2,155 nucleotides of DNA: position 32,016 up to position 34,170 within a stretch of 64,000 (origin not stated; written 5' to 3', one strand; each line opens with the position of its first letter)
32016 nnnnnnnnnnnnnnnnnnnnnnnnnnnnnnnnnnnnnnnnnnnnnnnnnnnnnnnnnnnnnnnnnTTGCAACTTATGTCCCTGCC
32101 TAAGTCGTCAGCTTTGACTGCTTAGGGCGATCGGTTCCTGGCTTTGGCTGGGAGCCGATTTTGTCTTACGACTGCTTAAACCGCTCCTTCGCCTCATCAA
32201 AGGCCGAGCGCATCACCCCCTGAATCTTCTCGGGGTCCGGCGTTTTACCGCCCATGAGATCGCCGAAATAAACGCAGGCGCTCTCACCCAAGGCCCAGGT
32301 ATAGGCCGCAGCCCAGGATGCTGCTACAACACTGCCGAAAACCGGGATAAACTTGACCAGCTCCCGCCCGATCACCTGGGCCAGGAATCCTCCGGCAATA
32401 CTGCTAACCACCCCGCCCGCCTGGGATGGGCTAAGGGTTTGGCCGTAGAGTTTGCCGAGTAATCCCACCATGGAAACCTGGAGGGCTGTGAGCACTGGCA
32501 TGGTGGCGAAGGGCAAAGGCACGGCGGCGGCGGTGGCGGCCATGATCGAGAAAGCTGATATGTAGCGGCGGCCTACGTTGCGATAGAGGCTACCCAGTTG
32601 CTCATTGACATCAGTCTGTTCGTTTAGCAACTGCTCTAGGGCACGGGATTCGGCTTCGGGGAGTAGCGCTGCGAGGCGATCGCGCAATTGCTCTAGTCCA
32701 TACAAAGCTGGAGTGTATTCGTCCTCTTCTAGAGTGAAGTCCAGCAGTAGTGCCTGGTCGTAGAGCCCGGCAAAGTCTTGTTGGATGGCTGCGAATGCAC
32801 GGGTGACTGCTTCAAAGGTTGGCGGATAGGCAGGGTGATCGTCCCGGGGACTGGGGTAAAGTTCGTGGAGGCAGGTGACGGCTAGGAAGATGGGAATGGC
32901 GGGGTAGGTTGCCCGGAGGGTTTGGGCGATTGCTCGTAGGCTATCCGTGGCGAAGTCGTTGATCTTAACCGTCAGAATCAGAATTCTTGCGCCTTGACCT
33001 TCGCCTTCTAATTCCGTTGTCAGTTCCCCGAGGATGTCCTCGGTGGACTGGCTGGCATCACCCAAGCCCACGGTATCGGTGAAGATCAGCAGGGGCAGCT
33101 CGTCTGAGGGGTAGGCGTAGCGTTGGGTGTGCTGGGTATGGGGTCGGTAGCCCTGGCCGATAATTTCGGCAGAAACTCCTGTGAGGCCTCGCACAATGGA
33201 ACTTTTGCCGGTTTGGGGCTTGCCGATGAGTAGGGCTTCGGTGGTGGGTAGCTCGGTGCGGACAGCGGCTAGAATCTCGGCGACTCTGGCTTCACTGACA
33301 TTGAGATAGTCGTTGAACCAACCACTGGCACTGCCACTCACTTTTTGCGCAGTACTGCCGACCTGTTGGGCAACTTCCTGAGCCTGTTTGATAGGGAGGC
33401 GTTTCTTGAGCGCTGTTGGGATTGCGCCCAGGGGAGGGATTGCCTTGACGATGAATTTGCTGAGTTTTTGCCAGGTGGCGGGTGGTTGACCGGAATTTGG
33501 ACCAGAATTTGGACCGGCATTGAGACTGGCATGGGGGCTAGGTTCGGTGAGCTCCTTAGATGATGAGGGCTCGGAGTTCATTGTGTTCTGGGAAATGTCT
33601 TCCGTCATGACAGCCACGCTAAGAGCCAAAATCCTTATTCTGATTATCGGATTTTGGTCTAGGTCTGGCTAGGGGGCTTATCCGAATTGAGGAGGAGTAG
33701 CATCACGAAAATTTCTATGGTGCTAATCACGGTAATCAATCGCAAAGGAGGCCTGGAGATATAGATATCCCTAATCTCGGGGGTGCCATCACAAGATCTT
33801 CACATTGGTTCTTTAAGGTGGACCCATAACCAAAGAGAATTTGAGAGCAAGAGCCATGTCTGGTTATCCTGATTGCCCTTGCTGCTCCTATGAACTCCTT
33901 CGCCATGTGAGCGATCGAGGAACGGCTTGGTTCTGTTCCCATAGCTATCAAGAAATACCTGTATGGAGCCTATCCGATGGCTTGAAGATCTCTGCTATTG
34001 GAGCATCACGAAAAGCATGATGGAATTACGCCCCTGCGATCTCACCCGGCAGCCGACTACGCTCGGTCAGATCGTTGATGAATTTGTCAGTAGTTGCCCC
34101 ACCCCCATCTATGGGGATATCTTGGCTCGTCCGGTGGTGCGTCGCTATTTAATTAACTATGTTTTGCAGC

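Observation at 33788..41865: Four copies of a 19-nt TCACA-N6-TCACA box surround a phosphorelay cassette encoding an OmpR-type regulator: a compact candidate regulon of uncharacterised small genes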

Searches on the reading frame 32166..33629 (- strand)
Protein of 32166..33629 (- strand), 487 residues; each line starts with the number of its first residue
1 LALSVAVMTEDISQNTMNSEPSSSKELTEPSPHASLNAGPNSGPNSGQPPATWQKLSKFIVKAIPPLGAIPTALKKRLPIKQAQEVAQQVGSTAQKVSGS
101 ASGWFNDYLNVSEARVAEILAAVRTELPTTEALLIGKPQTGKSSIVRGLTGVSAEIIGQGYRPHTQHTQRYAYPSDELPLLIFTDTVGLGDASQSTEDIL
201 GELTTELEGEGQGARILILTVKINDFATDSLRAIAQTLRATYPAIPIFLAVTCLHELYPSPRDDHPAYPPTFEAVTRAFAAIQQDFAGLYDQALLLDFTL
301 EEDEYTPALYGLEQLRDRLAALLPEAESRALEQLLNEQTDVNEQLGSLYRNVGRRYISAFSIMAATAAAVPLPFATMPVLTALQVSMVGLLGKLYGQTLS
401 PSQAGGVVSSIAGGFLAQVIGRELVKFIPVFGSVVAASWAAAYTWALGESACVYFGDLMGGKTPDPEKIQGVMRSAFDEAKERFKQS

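Call 6: search_protein_families(library=pfam, proteins=[window:32166-33629:-], max_evalue=0.01)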
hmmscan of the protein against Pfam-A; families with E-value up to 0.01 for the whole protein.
window:32166-33629:- (487 aa): 3 families
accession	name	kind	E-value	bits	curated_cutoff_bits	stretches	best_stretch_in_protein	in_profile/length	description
PF01926.29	MMR_HSR1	-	1.1e-06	29.2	21.9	1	133-240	3-102/113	50S ribosome-binding GTPase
PF05128.17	DUF697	-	2.9e-06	27.6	27.7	1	351-419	20-89/162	Domain of unknown function (DUF697)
PF06055.17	ExoD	-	0.0023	17.7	23.8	0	328-389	2-63/180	Exopolysaccharide synthesis, ExoD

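Call 7: search_protein_families(library=ncbifam, proteins=[window:32166-33629:-], max_evalue=0.01)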
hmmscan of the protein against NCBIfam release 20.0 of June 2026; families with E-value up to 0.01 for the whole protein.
window:32166-33629:- (487 aa): 2 families
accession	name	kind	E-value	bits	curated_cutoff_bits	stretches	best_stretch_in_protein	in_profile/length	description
NF049994.1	slr1306_fam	domain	0.0014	17.4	490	1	362-412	319-369/470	slr1306 family protein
TIGR03594.1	GTPase_EngA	equivalog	0.0045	16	306.7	1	134-252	5-116/432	ribosome biogenesis GTPase Der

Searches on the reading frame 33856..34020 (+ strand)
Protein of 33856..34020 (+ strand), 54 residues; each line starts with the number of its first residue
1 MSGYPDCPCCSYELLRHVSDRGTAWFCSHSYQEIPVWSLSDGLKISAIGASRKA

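Call 6: search_protein_families(library=pfam, proteins=[window:33856-34020:+], max_evalue=0.01)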
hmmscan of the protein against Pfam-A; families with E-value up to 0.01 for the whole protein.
window:33856-34020:+ (54 aa): 0 families

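Call 7: search_protein_families(library=ncbifam, proteins=[window:33856-34020:+], max_evalue=0.01)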
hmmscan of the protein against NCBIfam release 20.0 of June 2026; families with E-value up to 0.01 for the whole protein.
window:33856-34020:+ (54 aa): 0 families
